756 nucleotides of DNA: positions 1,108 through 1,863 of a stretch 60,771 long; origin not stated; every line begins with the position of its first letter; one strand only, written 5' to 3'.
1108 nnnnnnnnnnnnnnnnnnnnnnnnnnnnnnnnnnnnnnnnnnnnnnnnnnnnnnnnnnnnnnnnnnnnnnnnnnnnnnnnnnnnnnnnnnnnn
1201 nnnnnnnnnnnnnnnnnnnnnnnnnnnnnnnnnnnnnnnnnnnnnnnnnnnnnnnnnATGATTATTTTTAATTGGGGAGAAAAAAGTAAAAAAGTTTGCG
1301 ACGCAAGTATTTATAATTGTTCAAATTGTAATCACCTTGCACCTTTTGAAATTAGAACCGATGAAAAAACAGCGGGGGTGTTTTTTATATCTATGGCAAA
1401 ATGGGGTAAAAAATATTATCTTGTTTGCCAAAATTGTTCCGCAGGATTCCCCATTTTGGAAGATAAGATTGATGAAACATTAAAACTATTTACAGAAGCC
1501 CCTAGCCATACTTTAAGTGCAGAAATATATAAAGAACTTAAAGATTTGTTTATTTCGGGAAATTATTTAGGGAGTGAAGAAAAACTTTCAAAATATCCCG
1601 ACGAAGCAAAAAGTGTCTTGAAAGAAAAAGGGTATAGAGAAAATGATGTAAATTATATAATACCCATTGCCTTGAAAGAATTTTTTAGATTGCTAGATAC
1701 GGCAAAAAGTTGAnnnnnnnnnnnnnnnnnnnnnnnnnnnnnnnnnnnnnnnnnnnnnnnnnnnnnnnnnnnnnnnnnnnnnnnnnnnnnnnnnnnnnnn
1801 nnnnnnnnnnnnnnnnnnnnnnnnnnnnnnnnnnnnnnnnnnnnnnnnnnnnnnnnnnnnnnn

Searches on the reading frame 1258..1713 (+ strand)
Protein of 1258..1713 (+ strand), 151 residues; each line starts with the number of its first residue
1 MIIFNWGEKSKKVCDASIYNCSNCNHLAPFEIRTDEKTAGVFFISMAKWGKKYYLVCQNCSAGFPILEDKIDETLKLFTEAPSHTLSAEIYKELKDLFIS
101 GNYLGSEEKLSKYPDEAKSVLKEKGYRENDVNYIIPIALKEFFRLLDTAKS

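Call 54: search_protein_families(library=pfam, proteins=[window:1258-1713:+], max_evalue=0.001)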
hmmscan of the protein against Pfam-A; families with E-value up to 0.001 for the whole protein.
window:1258-1713:+ (151 aa): 1 family
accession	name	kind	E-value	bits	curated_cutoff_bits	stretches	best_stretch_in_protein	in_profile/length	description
PF17032.10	Zn_ribbon_15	-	1.3e-08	35.9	28.9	1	20-66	2-49/73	zinc-ribbon family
